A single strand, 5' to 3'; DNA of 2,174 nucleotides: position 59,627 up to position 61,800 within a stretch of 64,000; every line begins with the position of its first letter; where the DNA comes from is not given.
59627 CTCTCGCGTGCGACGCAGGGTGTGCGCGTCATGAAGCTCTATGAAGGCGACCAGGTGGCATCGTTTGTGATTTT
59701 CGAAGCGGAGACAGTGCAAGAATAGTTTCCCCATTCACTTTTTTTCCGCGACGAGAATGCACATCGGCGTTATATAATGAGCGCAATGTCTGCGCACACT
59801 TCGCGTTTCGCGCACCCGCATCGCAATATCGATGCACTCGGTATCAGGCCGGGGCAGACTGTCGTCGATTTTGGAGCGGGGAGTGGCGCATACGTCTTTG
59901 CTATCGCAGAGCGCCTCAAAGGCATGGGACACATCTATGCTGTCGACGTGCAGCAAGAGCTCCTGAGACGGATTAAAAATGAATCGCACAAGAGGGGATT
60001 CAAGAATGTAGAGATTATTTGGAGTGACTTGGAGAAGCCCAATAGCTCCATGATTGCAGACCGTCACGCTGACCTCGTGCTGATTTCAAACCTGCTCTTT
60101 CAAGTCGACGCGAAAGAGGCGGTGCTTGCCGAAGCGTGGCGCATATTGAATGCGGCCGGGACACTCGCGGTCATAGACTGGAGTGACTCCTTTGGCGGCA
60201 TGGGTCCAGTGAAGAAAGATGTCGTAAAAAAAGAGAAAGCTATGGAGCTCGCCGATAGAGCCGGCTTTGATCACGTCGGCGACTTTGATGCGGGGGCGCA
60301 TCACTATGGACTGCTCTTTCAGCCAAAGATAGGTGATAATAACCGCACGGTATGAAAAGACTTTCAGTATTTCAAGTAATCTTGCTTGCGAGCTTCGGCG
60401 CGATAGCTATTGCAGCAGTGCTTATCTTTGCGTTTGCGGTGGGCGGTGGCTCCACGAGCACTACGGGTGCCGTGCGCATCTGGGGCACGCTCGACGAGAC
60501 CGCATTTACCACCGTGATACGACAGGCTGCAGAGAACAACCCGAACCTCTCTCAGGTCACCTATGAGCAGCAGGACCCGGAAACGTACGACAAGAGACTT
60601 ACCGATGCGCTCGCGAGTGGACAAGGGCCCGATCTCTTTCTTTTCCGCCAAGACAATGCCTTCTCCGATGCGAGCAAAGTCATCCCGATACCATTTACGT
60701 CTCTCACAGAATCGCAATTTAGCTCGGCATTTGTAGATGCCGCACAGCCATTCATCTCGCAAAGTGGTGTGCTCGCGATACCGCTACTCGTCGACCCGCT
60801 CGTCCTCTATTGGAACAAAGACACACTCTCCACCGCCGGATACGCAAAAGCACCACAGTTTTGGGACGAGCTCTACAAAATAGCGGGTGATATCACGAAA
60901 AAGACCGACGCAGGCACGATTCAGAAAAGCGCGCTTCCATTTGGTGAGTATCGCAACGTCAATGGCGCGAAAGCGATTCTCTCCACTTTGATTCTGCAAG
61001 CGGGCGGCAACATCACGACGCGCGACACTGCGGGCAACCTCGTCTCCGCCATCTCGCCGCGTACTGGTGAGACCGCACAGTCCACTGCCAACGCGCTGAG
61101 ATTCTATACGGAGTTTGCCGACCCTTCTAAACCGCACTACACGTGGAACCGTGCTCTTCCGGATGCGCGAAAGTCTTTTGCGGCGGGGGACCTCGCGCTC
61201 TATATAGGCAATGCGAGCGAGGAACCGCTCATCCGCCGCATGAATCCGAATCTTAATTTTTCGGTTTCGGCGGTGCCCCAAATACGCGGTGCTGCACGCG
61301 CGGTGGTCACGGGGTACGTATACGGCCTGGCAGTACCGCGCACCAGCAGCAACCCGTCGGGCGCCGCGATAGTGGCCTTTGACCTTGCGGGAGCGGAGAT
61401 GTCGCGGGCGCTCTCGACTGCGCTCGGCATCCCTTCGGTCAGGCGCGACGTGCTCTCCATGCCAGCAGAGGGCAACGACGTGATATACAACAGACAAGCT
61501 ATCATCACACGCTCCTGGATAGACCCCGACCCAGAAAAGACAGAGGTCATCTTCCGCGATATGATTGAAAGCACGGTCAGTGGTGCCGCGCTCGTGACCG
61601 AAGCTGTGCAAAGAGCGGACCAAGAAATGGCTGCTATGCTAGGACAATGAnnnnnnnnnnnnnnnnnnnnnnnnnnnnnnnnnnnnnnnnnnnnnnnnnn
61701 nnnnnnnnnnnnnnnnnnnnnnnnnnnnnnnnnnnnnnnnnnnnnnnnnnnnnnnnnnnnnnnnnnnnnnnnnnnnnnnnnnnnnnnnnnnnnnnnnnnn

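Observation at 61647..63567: Tandem array of five paralogous VirB2/TrbC-pilin-like small membrane proteins next to tRNA-Leu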

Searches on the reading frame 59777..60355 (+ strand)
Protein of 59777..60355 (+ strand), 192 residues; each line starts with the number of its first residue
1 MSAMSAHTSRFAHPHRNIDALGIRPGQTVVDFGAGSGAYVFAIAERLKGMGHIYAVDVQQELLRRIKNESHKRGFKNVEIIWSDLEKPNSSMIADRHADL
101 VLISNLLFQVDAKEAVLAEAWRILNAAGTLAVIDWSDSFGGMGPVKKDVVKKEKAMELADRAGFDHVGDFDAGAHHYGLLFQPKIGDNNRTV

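Call 3: search_protein_families(library=pfam, proteins=[window:59777-60355:+], max_evalue=1)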
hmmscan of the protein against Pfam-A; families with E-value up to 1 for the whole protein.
window:59777-60355:+ (192 aa): 26 families (the best 25 are shown)
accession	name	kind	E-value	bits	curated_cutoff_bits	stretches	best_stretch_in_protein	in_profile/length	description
PF13847.12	Methyltransf_31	-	2.7e-18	66.5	27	1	24-154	2-127/145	Methyltransferase domain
PF13649.12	Methyltransf_25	-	1.4e-12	48.6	27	1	29-128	1-97/97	Methyltransferase domain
PF08241.18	Methyltransf_11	-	3.8e-12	47.1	21.2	1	30-131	1-94/95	Methyltransferase domain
PF01209.24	Ubie_methyltran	-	1.3e-11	44.7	20.1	1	18-137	40-156/233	ubiE/COQ5 methyltransferase family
PF08242.18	Methyltransf_12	-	1.8e-09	38.7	30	1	30-130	1-98/98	Methyltransferase domain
PF05175.20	MTS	-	4.4e-06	26.9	23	1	25-133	31-139/170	Methyltransferase small domain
PF01189.24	Methyltr_RsmB-F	-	5.2e-06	26.7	27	1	21-102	4-84/199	16S rRNA methyltransferase RsmB/F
PF01728.25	FtsJ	-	8.3e-06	26.3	24.1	1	20-102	15-96/181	FtsJ-like methyltransferase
PF01269.23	Fibrillarin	-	1.4e-05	24.8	27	1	16-102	62-146/227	Fibrillarin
PF13489.12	Methyltransf_23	-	1.7e-05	25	27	1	15-146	10-124/164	Methyltransferase domain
PF13679.12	Methyltransf_32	-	4.6e-05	23.9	27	1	26-98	26-102/143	Methyltransferase domain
PF06325.19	PrmA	-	6.9e-05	22.9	22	1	23-110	159-238/296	Ribosomal protein L11 methyltransferase (PrmA)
PF08704.16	GCD14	-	0.00011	22.4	26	1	20-76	35-91/247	tRNA methyltransferase complex GCD14 subunit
PF01135.25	PCMT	-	0.00011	22.4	20.3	1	18-84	66-132/210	Protein-L-isoaspartate(D-aspartate) O-methyltransferase (PCMT)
PF09243.16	Rsm22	-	0.00036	20.5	23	1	27-125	36-133/275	Mitochondrial small ribosomal subunit Rsm22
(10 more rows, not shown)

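Call 55: search_protein_families(library=ncbifam, proteins=[window:59777-60352:+], max_evalue=0.001)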
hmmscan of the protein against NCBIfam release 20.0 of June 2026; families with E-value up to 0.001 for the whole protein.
window:59777-60352:+ (192 aa): 42 families (the best 25 are shown)
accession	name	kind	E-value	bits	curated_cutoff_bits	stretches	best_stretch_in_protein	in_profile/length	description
NF008823.0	PRK11873.1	subfamily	3.5e-18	66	263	1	22-134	74-183/272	arsenite methyltransferase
NF041537.1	ArsM_AhpD_UU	exception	3.4e-12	45.8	510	1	23-134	74-182/345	arsenite methyltransferase/AhpD domain selenoprotein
NF001240.0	PRK00216.1-1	equivalog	1.2e-11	44.1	378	1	16-137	54-173/251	bifunctional demethylmenaquinone methyltransferase/2-methoxy-6-polyprenyl-1,4-benzoquinol methylase UbiE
NF047649.1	MTase_UXPK_star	exception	3.4e-11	42.7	460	1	23-134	75-183/283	methyltransferase/UXPK-star double selenoprotein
TIGR02469.1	CbiT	equivalog_domain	1.4e-10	41.5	78.3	1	18-131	12-119/124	precorrin-6Y C5,15-methyltransferase (decarboxylating) subunit CbiT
NF041536.1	ArsM_DUF2284_UU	exception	6.2e-10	38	575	1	23-134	74-182/459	arsenite methyltransferase/DUF2284 domain selenoprotein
TIGR01934.1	MenG_MenH_UbiE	subfamily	1.2e-09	37.8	158.35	1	17-137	31-146/223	ubiquinone/menaquinone biosynthesis methyltransferase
NF001244.0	PRK00216.1-5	equivalog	1.5e-09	37.5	216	1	18-136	41-157/236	bifunctional demethylmenaquinone methyltransferase/2-methoxy-6-polyprenyl-1,4-benzoquinol methylase UbiE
NF045667.1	MTase_DVU1556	equivalog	1.9e-09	37.3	155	1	15-135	12-122/213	DVU_1556 family methyltransferase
TIGR02072.1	BioC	equivalog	9.3e-09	35.4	184.95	1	27-132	36-132/244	malonyl-ACP O-methyltransferase BioC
NF043040.1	corrin_prot_MT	hypoth_equivalog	1.6e-08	34.2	180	1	11-134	27-149/216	corrinoid protein-associated methyltransferase CpaM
NF052510.1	methyltran_MpqE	exception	2e-08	33.9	335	1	17-137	38-156/234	methyl-plastoquinone biosynthesis methyltransferase MpqE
NF011494.0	PRK14902.1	equivalog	4.4e-08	32.4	319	1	20-103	245-326/444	16S rRNA (cytosine(967)-C(5))-methyltransferase RsmB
NF040538.1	methyl_ArsM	equivalog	1.3e-07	31.1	500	0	74-134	149-210/356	arsinothricin biosynthesis methyltransferase ArsM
NF001242.0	PRK00216.1-3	equivalog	1.6e-07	31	351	1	27-137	72-180/258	bifunctional demethylmenaquinone methyltransferase/2-methoxy-6-polyprenyl-1,4-benzoquinol methylase UbiE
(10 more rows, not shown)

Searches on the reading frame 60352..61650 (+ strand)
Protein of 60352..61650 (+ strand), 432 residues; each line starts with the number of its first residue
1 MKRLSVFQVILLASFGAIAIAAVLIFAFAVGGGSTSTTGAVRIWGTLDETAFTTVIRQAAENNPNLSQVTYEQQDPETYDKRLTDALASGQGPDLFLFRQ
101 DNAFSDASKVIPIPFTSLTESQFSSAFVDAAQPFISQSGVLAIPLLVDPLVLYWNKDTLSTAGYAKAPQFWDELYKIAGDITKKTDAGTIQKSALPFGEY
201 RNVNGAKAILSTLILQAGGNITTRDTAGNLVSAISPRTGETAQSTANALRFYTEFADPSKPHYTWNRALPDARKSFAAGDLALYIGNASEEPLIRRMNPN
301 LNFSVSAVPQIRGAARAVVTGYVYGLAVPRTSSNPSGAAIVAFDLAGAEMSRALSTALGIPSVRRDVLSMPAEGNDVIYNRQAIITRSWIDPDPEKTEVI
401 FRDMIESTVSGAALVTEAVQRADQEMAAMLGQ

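Call 3: search_protein_families(library=pfam, proteins=[window:60352-61650:+], max_evalue=1)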
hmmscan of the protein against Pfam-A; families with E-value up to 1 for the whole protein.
window:60352-61650:+ (432 aa): 1 family
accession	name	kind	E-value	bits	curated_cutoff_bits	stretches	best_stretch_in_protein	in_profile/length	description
PF13416.11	SBP_bac_8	-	1.4e-16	61.6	27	1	61-369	8-267/279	Bacterial extracellular solute-binding protein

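Call 38: find_homologous_proteins(query=window:60352-61647:+, max_evalue=0.001)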
Query window:60352-61647:+ (432 aa): 783 proteins with E <= 0.001 among 8000 candidates; the best 120 are listed.
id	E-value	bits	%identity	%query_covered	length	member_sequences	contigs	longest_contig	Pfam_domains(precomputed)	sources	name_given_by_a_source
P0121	3.0e-276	933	99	100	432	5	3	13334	PF13416.12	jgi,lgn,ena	jgi:ABC-type glycerol-3-phosphate transport system substrate-binding protein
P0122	7.7e-229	777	80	99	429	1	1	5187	PF01547.31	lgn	-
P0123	1.1e-227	773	79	100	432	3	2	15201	PF13416.12,PF01547.31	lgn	-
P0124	2.1e-227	773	79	100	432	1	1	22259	PF13416.12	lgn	-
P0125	4.5e-225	765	78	100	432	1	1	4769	PF13416.12,PF01547.31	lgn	-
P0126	2.8e-219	746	77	100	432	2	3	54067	PF13416.12,PF01547.31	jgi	jgi:ABC-type glycerol-3-phosphate transport system substrate-binding protein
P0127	3.2e-219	746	77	100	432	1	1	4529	PF13416.12,PF01547.31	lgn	-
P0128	8.1e-216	734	77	100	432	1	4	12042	PF13416.12,PF01547.31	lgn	-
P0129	1.8e-211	720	75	98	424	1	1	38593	PF13416.12,PF01547.31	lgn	-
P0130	7.6e-210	715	74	100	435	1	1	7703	PF13416.12,PF01547.31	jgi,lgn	-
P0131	1.4e-206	704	72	100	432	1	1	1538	PF13416.12,PF01547.31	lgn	-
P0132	7.3e-204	695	72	100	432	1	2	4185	-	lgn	-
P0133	4.5e-202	689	73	100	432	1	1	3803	PF13416.12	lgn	-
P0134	1.3e-201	688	72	100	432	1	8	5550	-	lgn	-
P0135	2.1e-197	674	70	100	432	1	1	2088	PF13416.12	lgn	-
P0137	7.5e-192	656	67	100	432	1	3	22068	PF13416.12,PF01547.31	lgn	-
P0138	6.5e-186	636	66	100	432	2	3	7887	PF13416.12,PF01547.31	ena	-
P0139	8.0e-185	632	65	100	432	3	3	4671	PF13416.12,PF01547.31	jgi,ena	-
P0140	8.3e-185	632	67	99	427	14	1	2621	PF13416.12,PF01547.31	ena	-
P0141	1.4e-184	632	66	98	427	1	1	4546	PF13416.12,PF01547.31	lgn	-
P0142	6.7e-184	629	67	100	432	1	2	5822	PF13416.12,PF01547.31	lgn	-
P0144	4.0e-182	623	66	100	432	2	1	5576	PF13416.12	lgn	-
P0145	5.4e-181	620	65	100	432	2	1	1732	PF13416.12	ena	-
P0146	7.6e-181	619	66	99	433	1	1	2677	PF13416.12,PF01547.31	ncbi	-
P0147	1.6e-180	618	65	99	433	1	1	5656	PF13416.12,PF01547.31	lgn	-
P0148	2.4e-180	618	63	99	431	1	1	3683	PF13416.12,PF01547.31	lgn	-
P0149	5.6e-180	616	65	99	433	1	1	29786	PF13416.12,PF01547.31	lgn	-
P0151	1.1e-179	615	64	100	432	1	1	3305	PF13416.12,PF01547.31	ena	-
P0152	3.7e-179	614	64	99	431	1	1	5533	PF13416.12,PF01547.31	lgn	-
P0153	8.3e-178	609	63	100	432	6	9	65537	PF13416.12,PF01547.31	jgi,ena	-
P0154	1.6e-177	608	63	99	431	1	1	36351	PF13416.12,PF01547.31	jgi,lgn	jgi:ABC-type glycerol-3-phosphate transport system substrate-binding protein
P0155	1.0e-176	606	63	100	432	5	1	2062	PF13416.12,PF01547.31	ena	-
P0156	5.8e-176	603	63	100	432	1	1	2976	PF13416.12,PF01547.31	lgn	-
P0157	8.8e-176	603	63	100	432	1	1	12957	PF13416.12,PF01547.31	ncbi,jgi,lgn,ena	ncbi:MAG: extracellular solute-binding protein [Candidatus Paceibacterota bacterium]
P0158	2.9e-175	601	61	100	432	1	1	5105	PF13416.12,PF01547.31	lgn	-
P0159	4.7e-175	600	63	99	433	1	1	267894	PF13416.12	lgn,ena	-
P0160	2.0e-174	598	63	99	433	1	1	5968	PF13416.12,PF01547.31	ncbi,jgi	jgi:ABC-type glycerol-3-phosphate transport system substrate-binding protein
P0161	2.6e-174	598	62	100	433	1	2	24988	PF13416.12,PF01547.31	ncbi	-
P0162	6.0e-173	593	63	100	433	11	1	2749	PF13416.12,PF01547.31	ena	-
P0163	1.7e-172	592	61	100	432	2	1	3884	PF13416.12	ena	-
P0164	2.3e-172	591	61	100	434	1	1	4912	PF13416.12,PF01547.31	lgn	-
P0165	3.2e-172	591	62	100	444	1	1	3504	PF13416.12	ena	-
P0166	3.7e-172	591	62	99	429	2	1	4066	PF13416.12,PF01547.31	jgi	jgi:multiple sugar transport system substrate-binding protein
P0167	4.6e-172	590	63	100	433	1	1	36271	PF13416.12,PF01547.31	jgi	jgi:ABC-type glycerol-3-phosphate transport system substrate-binding protein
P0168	5.8e-172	590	60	100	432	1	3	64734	PF13416.12,PF01547.31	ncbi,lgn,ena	-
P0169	5.5e-171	587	60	99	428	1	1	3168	PF13416.12,PF01547.31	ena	-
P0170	1.1e-170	586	62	99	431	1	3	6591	PF13416.12,PF01547.31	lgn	-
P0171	7.2e-170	583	60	100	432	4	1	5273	PF13416.12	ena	-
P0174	3.7e-169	581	62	100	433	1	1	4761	PF13416.12,PF01547.31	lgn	-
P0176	1.2e-168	579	61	100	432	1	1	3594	PF13416.12,PF01547.31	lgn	-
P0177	2.7e-168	578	61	99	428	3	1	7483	PF13416.12,PF01547.31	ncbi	-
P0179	5.9e-168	577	60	100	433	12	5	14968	PF13416.12,PF01547.31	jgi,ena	-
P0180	2.9e-167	575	61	99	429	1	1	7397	PF13416.12,PF01547.31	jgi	jgi:multiple sugar transport system substrate-binding protein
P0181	3.8e-167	574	61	100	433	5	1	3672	PF13416.12,PF01547.31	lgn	-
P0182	3.9e-167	574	59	100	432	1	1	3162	PF13416.12,PF01547.31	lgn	-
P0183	4.1e-167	574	61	100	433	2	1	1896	PF13416.12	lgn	-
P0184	4.7e-167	574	59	99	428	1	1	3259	PF13416.12,PF01547.31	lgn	-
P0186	9.5e-167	573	59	100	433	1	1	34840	PF13416.12,PF01547.31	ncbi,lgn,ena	-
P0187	1.7e-166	572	59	100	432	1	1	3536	PF13416.12,PF01547.31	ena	-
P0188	2.1e-166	572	61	100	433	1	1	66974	PF13416.12,PF01547.31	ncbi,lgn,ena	-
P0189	2.2e-166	572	61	100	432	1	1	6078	PF13416.12,PF01547.31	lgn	-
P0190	8.2e-166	570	59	100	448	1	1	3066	PF13416.12,PF01547.31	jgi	jgi:ABC-type glycerol-3-phosphate transport system substrate-binding protein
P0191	2.1e-165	568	59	100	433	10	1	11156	PF13416.12,PF01547.31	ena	-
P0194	5.3e-165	567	60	100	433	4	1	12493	PF13416.12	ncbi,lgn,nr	ncbi:extracellular solute-binding protein [Candidatus Kaiserbacteria bacterium]|nr:extracellular sol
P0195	5.9e-165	567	60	100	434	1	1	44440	PF13416.12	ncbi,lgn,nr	ncbi:MAG: hypothetical protein JWM46_403 [Candidatus Kaiserbacteria bacterium]|nr:hypothetical prote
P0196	6.7e-165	567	59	100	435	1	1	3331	PF13416.12,PF01547.31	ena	-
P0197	8.6e-165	566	59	99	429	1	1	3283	PF13416.12,PF01547.31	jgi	jgi:ABC-type glycerol-3-phosphate transport system substrate-binding protein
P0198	8.8e-165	566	59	99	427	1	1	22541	PF13416.12,PF01547.31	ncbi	-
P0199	1.4e-164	566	59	99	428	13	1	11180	PF13416.12,PF01547.31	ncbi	-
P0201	6.2e-164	564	59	99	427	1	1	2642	PF13416.12,PF01547.31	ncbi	-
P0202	7.0e-164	563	59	99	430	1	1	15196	PF13416.12,PF01547.31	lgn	-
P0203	7.2e-164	563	59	100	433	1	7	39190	PF13416.12,PF01547.31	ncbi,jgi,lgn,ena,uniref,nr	ncbi:hypothetical protein A3C18_04150 [Candidatus Kaiserbacteria bacterium RIFCSPHIGHO2_02_FULL_54_1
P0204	2.3e-163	562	57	99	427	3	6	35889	PF13416.12,PF01547.31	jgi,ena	-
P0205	4.9e-163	561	61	99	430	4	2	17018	PF13416.12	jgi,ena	-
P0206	5.0e-163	561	58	100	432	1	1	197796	PF13416.12,PF01547.31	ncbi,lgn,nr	ncbi:MAG: extracellular solute-binding protein [bacterium]|nr:extracellular solute-binding protein [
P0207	8.2e-163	560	60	100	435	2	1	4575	PF13416.12,PF01547.31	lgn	-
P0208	8.3e-163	560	57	100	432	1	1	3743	PF13416.12,PF01547.31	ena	-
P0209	8.9e-163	560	59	99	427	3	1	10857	PF13416.12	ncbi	-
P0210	1.4e-162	559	59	100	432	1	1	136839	PF13416.12,PF01547.31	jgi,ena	jgi:ABC-type glycerol-3-phosphate transport system substrate-binding protein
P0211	1.9e-162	559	58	100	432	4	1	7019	PF13416.12,PF01547.31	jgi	-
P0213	2.7e-162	558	59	100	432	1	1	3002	PF13416.12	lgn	-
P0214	2.8e-162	558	58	100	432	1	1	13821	PF13416.12,PF01547.31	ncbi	-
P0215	6.8e-162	557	58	100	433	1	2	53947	PF13416.12,PF01547.31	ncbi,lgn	-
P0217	1.2e-161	556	60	100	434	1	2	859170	PF13416.12,PF01547.31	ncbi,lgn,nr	ncbi:MAG: extracellular solute-binding protein [Candidatus Kaiserbacteria bacterium]|nr:MAG: extrace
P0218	1.3e-161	556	57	100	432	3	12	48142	PF13416.12,PF01547.31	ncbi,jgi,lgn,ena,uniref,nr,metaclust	ncbi:hypothetical protein A3H16_03475 [Candidatus Kaiserbacteria bacterium RIFCSPLOWO2_12_FULL_53_8]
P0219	2.8e-161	555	59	99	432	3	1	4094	PF13416.12,PF01547.31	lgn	-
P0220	3.3e-161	555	60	99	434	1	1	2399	PF13416.12,PF01547.31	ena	-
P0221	5.5e-161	554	60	100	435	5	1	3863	PF13416.12,PF01547.31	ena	-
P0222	8.7e-161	553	60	99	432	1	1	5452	PF13416.12,PF01547.31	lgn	-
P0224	9.4e-161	553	59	100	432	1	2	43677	PF13416.12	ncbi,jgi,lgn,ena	-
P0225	4.6e-160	551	57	100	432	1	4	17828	PF13416.12,PF01547.31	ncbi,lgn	-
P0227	1.2e-159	550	58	100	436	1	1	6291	PF13416.12,PF01547.31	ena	-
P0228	2.2e-159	549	59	99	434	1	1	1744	PF13416.12,PF01547.31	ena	-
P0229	3.1e-159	548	58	100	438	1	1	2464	PF13416.12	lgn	-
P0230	3.6e-159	548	59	99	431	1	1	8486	PF13416.12,PF01547.31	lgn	-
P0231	6.0e-159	547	59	100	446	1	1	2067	PF13416.12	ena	-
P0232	6.2e-159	547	58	100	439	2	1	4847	PF13416.12,PF01547.31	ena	-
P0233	7.5e-159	547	58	100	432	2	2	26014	PF13416.12,PF01547.31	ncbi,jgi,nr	ncbi:extracellular solute-binding protein [Candidatus Parcubacteria bacterium]|nr:MAG: extracellular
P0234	7.6e-159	547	60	100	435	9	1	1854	PF13416.12,PF01547.31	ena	-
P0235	8.3e-159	547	58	100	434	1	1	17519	PF13416.12,PF01547.31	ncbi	-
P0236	9.2e-159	547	58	98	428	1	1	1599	PF13416.12,PF01547.31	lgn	-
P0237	9.9e-159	546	58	99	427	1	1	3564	PF13416.12,PF01547.31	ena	-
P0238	3.0e-158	545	57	99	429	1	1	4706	PF13416.12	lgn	-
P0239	3.6e-158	545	56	100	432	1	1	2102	PF13416.12,PF01547.31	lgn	-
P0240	4.7e-158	544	57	99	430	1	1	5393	PF13416.12,PF01547.31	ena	-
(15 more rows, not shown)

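Call 54: search_solved_structures(query=window:60352-61647:+, max_evalue=0.001)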
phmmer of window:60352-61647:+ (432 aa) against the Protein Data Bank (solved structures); distinct sequences matched with E-value up to 0.001: 7.
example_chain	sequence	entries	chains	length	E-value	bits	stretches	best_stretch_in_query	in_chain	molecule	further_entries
4r9f_A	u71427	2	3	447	2.8e-10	42.8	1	82-336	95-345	MBP1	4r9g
3quf_A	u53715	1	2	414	7.4e-08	34.8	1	41-183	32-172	Extracellular solute-binding protein, family 1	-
1eu8_A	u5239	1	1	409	5.6e-05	25.3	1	72-181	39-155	TREHALOSE/MALTOSE BINDING PROTEIN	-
8art_A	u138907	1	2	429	5.7e-05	25.3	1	18-186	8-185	Putative secreted maltose-binding protein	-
4r2f_A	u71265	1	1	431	7.1e-05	25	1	27-227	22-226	Extracellular solute-binding protein family 1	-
6dtq_A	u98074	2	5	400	0.00022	23.4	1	138-183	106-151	maltose-binding protein MalE3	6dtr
1elj_A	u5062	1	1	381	0.00047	22.3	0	41-169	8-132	MALTODEXTRIN-BINDING PROTEIN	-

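Call 55: search_protein_families(library=ncbifam, proteins=[window:60352-61647:+], max_evalue=0.001)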
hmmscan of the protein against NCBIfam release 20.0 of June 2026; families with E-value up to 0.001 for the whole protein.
window:60352-61647:+ (432 aa): 1 family
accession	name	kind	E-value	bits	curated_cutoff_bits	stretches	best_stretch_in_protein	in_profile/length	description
NF007011.0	PRK09474.1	equivalog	4.1e-06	25.9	291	1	17-321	9-286/396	maltose/maltodextrin ABC transporter substrate-binding protein MalE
